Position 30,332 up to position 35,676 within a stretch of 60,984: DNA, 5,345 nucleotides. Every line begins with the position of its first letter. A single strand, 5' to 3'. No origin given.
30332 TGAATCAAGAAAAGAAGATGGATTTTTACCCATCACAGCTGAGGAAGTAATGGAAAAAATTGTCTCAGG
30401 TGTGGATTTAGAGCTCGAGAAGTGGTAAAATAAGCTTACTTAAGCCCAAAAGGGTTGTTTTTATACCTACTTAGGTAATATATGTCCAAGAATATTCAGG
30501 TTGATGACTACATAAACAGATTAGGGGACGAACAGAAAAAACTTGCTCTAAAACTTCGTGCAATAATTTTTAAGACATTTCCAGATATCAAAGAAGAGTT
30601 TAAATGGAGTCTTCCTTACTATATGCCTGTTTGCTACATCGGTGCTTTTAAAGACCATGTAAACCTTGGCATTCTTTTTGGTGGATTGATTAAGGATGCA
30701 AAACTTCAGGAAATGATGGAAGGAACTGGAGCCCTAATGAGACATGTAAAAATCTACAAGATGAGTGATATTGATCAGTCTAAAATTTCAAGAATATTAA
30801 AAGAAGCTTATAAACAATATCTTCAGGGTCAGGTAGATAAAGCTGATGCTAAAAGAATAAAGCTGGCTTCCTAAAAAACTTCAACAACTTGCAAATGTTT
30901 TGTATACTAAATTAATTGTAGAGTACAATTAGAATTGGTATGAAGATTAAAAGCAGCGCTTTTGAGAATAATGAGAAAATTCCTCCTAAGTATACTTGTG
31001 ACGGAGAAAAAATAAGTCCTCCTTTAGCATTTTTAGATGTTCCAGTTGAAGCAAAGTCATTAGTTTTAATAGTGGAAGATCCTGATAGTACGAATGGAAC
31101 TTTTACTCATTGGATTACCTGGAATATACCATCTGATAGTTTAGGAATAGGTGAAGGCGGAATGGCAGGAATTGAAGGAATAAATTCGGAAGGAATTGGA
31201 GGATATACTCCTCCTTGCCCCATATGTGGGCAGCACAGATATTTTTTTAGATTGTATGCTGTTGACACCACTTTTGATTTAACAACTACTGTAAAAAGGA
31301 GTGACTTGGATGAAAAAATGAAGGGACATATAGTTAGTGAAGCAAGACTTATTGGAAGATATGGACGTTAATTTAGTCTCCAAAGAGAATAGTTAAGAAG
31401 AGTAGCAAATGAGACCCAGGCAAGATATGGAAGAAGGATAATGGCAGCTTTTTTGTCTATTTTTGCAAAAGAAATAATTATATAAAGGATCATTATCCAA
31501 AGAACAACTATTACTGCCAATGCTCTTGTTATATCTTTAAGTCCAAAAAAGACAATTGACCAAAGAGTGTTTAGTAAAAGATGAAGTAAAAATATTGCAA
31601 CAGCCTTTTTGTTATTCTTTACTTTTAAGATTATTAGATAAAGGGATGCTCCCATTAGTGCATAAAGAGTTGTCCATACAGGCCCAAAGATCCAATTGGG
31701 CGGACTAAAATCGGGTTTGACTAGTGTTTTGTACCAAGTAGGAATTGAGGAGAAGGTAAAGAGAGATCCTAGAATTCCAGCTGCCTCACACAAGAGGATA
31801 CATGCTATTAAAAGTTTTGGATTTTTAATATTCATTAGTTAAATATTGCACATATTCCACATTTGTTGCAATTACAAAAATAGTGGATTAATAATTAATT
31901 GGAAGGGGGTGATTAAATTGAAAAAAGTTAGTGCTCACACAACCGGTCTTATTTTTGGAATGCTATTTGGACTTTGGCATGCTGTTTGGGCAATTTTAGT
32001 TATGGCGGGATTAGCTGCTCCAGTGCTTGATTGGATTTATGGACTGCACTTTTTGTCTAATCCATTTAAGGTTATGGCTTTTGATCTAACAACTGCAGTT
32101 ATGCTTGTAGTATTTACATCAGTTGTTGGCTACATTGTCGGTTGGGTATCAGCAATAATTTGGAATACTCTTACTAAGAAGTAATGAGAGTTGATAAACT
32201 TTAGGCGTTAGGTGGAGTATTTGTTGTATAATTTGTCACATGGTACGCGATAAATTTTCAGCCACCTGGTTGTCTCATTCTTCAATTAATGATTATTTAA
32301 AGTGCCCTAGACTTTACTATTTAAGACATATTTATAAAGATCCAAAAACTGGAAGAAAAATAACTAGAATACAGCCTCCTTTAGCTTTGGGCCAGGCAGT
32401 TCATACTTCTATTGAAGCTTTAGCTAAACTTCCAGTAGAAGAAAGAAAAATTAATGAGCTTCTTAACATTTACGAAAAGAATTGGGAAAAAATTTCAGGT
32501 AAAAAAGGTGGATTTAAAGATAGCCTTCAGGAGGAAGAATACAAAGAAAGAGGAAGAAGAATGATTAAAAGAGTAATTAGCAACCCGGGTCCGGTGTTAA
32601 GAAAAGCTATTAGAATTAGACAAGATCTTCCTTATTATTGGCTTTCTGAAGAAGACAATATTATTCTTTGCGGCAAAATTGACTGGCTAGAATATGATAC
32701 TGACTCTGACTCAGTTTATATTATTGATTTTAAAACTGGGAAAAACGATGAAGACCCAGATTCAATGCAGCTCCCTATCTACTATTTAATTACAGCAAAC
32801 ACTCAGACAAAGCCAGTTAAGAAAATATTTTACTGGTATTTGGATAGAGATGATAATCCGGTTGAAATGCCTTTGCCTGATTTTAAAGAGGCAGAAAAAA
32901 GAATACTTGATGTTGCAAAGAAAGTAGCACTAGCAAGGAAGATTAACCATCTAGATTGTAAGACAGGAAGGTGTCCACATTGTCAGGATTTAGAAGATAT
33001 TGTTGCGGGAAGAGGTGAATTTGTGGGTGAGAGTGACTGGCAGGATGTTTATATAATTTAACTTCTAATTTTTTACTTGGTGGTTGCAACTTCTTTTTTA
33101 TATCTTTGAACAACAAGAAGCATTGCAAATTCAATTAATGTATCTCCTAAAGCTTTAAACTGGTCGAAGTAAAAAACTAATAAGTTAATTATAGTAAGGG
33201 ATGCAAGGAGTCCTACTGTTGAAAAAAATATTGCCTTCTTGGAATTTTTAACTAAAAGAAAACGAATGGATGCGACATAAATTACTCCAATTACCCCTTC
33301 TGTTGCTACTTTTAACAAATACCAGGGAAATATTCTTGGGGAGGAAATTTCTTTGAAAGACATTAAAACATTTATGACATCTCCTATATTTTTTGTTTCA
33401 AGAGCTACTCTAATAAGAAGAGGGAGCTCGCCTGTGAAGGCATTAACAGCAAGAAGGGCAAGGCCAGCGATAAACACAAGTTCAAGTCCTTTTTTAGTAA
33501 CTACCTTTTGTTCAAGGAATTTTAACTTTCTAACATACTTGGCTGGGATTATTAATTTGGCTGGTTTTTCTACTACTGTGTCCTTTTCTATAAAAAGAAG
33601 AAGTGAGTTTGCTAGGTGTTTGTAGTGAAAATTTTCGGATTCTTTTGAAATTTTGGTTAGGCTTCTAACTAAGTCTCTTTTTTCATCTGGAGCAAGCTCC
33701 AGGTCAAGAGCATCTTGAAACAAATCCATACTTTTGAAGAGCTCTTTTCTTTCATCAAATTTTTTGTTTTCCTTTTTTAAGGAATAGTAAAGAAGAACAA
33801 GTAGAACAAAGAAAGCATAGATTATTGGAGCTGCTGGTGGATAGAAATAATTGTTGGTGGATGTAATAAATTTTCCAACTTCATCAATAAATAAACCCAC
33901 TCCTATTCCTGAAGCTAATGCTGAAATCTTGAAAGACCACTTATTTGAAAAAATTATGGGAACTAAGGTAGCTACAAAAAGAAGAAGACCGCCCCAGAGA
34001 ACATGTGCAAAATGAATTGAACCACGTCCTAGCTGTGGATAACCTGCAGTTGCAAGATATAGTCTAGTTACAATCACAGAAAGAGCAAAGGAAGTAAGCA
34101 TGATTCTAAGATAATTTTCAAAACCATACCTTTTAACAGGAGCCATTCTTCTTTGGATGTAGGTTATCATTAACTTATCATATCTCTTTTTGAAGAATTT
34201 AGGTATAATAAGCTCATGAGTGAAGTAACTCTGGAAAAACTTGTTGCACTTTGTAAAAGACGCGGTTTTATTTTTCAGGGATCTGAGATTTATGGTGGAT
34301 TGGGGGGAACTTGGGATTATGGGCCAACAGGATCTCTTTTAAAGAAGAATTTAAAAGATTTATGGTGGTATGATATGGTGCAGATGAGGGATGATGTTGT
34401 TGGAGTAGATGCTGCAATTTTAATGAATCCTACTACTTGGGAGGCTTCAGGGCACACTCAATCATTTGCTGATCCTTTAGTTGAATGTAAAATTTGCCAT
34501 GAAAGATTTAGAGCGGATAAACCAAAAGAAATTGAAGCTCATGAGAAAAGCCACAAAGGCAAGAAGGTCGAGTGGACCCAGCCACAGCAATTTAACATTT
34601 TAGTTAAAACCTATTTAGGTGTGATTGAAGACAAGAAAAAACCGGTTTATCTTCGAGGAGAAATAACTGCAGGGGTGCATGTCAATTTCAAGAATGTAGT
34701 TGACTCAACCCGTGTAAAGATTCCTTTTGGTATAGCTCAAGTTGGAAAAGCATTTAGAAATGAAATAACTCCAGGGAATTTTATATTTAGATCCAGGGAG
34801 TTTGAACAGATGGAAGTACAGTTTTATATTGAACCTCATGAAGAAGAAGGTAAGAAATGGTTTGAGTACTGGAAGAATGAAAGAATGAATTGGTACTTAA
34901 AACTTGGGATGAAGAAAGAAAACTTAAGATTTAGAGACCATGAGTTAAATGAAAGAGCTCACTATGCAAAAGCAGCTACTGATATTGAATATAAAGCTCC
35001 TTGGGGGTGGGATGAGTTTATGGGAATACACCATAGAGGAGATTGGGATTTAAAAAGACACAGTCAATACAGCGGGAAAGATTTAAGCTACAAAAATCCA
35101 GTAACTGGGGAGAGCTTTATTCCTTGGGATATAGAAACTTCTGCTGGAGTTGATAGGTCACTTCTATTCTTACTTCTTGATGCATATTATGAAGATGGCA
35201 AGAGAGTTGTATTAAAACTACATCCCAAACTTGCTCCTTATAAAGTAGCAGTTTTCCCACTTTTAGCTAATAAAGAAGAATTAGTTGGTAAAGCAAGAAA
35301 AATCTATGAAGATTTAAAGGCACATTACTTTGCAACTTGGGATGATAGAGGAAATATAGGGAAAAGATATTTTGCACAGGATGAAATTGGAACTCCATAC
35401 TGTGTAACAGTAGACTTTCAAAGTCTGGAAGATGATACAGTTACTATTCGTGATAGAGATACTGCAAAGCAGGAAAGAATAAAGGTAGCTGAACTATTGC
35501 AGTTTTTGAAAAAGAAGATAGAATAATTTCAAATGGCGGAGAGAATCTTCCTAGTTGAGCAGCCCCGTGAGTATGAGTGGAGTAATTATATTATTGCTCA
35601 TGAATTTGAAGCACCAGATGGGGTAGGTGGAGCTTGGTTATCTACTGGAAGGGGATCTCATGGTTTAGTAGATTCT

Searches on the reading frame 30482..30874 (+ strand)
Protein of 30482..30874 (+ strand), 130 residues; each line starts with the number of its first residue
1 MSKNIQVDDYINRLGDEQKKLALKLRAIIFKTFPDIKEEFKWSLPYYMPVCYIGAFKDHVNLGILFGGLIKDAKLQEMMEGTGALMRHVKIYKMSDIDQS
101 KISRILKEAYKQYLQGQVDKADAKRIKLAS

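Call 27: search_protein_families(library=pfam, proteins=[window:30482-30874:+], max_evalue=0.001)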
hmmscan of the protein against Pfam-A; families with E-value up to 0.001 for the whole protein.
window:30482-30874:+ (130 aa): 2 families
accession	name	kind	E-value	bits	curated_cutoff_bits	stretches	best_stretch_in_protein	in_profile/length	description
PF08818.16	DUF1801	-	2e-15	57.4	27.2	1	19-109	2-84/85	Domain of unknown function (DU1801)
PF18899.5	DUF5655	-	1.8e-11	44.5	24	1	7-112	1-108/109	Domain of unknown function (DUF5655)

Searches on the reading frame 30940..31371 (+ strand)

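Call 27: search_protein_families(library=pfam, proteins=[window:30940-31371:+], max_evalue=0.001)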
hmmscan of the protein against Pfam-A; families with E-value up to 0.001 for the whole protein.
window:30940-31371:+ (143 aa): 1 family
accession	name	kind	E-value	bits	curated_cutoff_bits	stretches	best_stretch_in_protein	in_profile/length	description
PF01161.25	PBP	-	4.6e-33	114.9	24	1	13-141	1-135/135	Phosphatidylethanolamine-binding protein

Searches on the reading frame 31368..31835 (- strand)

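Call 27: search_protein_families(library=pfam, proteins=[window:31368-31835:-], max_evalue=0.001)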
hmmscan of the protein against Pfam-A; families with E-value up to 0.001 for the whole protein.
window:31368-31835:- (155 aa): 1 family
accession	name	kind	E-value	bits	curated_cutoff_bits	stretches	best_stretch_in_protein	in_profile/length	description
PF03073.20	TspO_MBR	-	1.8e-48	164.4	24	1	12-153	1-145/145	TspO/MBR family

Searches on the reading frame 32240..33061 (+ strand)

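Call 10: search_protein_families(library=pfam, proteins=[window:32240-33061:+], max_evalue=0.001)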
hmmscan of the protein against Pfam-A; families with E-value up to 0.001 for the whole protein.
window:32240-33061:+ (273 aa): 2 families
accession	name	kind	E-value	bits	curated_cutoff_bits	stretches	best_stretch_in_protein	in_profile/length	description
PF12705.13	PDDEXK_1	-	3.2e-25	89.9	22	1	11-249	2-241/247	PD-(D/E)XK nuclease superfamily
PF01930.23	Cas_Cas4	-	0.00041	20.9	22.7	0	145-248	54-152/160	Domain of unknown function DUF83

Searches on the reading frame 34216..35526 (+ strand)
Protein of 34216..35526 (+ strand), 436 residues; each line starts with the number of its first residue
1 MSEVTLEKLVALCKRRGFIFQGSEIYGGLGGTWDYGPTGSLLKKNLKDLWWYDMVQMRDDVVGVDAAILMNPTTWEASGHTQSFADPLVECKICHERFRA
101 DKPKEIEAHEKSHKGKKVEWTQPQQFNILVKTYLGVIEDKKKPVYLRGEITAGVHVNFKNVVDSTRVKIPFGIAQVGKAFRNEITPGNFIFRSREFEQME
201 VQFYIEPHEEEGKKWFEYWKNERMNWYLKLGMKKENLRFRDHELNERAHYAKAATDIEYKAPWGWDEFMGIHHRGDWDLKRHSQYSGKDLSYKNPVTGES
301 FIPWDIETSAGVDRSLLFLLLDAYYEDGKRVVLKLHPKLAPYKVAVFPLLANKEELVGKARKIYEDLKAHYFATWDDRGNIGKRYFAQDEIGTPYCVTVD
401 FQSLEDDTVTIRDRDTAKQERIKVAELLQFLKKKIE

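Call 10: search_protein_families(library=pfam, proteins=[window:34216-35526:+], max_evalue=0.001)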
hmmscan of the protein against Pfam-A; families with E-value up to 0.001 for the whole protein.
window:34216-35526:+ (436 aa): 2 families
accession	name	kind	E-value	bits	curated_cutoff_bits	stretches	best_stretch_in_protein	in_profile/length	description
PF03129.25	HGTP_anticodon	-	1.5e-21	76.8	21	1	343-434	1-94/94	Anticodon binding domain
PF00587.30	tRNA-synt_2b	-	3.4e-06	27.7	29.3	1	139-245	6-109/179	tRNA synthetase class II core domain (G, H, P, S and T)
